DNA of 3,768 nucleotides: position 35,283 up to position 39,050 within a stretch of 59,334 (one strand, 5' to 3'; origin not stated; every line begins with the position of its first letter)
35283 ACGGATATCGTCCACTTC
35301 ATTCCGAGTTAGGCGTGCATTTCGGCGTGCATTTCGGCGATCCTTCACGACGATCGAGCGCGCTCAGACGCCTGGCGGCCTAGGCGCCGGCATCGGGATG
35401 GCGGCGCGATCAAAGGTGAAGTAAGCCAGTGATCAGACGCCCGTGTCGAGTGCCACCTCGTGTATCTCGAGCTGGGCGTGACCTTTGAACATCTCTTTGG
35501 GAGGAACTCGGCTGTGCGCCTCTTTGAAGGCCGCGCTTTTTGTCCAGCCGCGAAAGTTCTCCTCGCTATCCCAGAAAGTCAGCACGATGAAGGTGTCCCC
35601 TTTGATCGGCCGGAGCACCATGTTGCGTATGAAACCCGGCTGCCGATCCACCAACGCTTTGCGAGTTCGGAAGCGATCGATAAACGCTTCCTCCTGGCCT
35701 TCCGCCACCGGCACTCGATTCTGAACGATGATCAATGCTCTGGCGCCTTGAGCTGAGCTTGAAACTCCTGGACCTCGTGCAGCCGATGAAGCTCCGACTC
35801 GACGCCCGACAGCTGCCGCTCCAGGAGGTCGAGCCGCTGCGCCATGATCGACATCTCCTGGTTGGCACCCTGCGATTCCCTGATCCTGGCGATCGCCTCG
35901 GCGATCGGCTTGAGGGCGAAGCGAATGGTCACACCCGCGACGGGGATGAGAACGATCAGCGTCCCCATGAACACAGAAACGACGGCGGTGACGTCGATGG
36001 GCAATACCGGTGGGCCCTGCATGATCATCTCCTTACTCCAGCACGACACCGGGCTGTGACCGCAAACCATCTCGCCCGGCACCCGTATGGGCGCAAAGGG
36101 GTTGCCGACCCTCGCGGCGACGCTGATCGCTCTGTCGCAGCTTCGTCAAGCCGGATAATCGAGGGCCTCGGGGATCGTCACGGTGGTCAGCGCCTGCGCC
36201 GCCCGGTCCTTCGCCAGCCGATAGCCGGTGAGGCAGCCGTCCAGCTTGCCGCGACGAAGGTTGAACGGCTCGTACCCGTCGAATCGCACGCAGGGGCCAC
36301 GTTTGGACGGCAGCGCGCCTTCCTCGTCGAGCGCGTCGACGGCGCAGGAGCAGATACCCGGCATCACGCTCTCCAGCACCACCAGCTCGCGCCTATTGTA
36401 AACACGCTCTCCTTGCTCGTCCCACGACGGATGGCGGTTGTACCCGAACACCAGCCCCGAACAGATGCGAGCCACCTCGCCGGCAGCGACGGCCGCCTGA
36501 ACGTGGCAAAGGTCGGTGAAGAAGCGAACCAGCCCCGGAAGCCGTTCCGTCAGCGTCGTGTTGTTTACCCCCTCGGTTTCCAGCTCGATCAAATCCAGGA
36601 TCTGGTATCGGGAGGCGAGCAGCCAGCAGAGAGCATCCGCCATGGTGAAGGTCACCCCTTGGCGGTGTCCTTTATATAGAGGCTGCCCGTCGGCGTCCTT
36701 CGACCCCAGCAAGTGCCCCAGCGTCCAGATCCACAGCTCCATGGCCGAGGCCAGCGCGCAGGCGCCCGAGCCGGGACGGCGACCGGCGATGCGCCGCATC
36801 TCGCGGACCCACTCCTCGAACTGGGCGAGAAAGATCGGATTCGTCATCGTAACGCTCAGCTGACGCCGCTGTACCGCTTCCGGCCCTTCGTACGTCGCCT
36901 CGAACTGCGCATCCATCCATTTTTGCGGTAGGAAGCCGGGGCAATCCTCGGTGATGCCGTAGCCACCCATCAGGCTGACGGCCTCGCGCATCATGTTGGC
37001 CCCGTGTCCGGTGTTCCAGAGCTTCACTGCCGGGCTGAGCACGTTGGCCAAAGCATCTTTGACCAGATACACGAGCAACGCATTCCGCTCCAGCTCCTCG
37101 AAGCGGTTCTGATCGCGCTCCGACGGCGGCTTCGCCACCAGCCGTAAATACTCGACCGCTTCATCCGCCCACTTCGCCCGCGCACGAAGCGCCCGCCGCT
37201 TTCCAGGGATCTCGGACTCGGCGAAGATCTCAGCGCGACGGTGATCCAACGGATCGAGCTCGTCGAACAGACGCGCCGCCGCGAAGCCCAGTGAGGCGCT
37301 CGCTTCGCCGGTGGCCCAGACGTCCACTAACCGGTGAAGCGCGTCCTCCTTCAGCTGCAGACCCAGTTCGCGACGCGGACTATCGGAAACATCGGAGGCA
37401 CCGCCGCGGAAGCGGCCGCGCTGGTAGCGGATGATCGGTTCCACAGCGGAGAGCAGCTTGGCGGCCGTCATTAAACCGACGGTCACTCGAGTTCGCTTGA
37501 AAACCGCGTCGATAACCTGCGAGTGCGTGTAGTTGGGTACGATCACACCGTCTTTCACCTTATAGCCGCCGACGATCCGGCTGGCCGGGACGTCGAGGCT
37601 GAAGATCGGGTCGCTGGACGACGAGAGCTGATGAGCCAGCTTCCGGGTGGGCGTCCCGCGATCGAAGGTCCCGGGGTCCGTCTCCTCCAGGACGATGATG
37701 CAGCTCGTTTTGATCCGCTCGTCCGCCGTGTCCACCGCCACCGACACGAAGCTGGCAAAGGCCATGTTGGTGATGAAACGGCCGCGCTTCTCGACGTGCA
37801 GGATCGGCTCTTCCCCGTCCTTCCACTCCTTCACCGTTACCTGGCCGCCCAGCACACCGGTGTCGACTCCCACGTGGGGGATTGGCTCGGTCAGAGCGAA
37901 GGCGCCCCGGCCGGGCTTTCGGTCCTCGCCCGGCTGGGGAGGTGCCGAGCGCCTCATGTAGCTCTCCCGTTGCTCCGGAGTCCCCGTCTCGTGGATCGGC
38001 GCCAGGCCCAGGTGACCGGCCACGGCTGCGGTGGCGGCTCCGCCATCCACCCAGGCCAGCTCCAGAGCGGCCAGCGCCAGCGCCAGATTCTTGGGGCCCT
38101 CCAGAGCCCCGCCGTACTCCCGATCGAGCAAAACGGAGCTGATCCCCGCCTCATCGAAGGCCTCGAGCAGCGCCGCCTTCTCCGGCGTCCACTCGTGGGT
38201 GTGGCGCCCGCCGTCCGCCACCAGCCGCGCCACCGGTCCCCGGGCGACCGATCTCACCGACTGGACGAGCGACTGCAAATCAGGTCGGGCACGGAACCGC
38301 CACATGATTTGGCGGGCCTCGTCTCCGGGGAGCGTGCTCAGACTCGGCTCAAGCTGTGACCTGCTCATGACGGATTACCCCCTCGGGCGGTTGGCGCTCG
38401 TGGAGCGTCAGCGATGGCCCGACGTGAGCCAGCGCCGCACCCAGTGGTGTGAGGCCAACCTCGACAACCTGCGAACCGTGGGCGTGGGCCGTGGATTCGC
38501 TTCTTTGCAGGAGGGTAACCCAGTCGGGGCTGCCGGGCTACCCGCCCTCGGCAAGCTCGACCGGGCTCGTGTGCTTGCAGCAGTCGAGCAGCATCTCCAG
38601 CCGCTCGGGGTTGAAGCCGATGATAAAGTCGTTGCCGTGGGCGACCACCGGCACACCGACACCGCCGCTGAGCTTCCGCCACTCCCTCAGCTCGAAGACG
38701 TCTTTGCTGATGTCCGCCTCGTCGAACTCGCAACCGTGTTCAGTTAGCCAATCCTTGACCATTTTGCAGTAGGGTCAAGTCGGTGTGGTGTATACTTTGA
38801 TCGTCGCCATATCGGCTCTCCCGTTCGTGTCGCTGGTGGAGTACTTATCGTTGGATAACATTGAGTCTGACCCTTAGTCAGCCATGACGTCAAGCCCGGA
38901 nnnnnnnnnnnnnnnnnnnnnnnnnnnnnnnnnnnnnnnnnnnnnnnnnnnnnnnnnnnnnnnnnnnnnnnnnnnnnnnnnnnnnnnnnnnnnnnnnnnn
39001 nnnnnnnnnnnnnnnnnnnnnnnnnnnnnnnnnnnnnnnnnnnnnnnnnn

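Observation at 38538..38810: Hidden selenoprotein: glutaredoxin-like gene with UGA in place of the first Cys of CPYC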

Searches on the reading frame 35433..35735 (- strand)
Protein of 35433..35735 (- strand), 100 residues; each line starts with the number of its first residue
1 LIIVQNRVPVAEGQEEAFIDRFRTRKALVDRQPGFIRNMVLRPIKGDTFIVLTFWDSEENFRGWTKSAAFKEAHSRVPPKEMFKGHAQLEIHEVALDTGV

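Call 32: search_protein_families(library=ncbifam, proteins=[window:35433-35735:-], max_evalue=0.001)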
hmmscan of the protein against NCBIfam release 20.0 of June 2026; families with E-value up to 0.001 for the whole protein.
window:35433-35735:- (100 aa): 5 families
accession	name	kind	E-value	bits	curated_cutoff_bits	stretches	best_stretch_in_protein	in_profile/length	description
NF053649.1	HemeDegHumQ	equivalog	1e-16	61.1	130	1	1-94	1-98/102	heme-degrading protein HmuQ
NF009839.0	PRK13314.1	equivalog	2.6e-13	49.8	115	1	1-77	1-79/107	heme oxygenase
NF009840.0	PRK13315.1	equivalog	4.1e-13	49.7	119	1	1-78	1-80/107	heme oxygenase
NF009838.2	PRK13313.1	equivalog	5.3e-10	39.3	200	1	1-80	1-82/108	staphylobilin-forming heme oxygenase IsdI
NF009841.0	PRK13316.1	equivalog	4.9e-06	26.6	156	1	49-77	59-87/121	heme oxygenase IsdG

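Call 33: search_protein_families(library=pfam, proteins=[window:35433-35735:-], max_evalue=0.0001)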
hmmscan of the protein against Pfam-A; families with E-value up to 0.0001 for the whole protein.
window:35433-35735:- (100 aa): 1 family
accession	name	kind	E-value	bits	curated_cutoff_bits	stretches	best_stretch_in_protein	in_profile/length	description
PF03992.22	ABM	-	1.5e-19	70.3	23.1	1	1-75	1-77/78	Antibiotic biosynthesis monooxygenase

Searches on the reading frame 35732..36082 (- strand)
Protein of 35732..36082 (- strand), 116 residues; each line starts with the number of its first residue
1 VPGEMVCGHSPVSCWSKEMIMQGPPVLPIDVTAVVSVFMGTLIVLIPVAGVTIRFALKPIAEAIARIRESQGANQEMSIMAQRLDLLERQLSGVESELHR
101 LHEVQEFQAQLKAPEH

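Call 32: search_protein_families(library=ncbifam, proteins=[window:35732-36082:-], max_evalue=0.001)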
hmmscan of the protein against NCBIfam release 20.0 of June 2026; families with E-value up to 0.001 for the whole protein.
window:35732-36082:- (116 aa): 1 family
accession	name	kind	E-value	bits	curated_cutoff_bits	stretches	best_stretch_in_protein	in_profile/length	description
NF007973.0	PRK10697.1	equivalog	0.00052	19.9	136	1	25-95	33-102/119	envelope stress response membrane protein PspC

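Call 33: search_protein_families(library=pfam, proteins=[window:35732-36082:-], max_evalue=0.0001)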
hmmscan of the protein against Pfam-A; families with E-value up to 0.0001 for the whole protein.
window:35732-36082:- (116 aa): 0 families

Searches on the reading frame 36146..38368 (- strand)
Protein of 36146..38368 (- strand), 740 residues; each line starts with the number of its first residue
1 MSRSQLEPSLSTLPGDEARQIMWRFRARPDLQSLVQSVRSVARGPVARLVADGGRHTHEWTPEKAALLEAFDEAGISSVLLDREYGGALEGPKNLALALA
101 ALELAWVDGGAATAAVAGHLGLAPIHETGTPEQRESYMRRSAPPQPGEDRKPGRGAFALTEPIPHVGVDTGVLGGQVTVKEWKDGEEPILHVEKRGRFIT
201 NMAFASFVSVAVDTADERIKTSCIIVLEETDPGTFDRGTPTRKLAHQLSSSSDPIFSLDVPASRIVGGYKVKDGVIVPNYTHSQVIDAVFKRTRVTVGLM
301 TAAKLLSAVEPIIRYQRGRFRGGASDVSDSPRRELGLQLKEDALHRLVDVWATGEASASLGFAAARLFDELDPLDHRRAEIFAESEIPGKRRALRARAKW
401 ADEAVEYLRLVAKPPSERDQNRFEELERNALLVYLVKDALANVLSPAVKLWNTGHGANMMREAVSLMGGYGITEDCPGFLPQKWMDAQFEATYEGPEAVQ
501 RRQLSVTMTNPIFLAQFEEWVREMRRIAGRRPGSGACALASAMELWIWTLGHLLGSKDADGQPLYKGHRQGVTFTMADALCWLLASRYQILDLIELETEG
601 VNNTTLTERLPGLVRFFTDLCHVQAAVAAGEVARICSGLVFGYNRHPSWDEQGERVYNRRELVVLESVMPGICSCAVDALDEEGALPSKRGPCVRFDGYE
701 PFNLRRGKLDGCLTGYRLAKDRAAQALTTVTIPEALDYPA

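Call 32: search_protein_families(library=ncbifam, proteins=[window:36146-38368:-], max_evalue=0.001)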
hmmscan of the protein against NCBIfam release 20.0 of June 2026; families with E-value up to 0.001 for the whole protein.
window:36146-38368:- (740 aa): 2 families
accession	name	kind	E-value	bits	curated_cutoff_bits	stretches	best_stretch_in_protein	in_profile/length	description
NF043006.1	CyhCrbnylCoADH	equivalog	2.3e-10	40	650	1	28-253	5-209/380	cyclohexane-1-carbonyl-CoA dehydrogenase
NF007000.1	PRK09463.1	subfamily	9.1e-06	24.3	600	0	66-216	77-220/726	acyl-CoA dehydrogenase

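Call 33: search_protein_families(library=pfam, proteins=[window:36146-38368:-], max_evalue=0.0001)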
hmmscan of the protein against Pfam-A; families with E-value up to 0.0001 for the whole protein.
window:36146-38368:- (740 aa): 2 families
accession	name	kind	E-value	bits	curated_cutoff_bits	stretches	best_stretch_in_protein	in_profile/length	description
PF02771.21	Acyl-CoA_dh_N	-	4.8e-12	46.7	22.9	1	30-140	3-108/113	Acyl-CoA dehydrogenase, N-terminal domain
PF00441.29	Acyl-CoA_dh_1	-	7.8e-09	36.3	22.4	1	442-504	85-145/150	Acyl-CoA dehydrogenase, C-terminal domain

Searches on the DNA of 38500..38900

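Call 45: search_rna_families(source=window, start=38500, end=38900, threshold=evalue, max_evalue=10)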
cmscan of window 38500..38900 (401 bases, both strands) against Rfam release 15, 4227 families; matches with E-value up to 10: 1.
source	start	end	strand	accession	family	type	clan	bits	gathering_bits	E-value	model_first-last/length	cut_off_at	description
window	38500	38598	+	RF00064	HgcG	Gene; snRNA; snoRNA; HACA-box;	-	7.7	77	7.1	136-276/276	5'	HgcG RNA (Pab40)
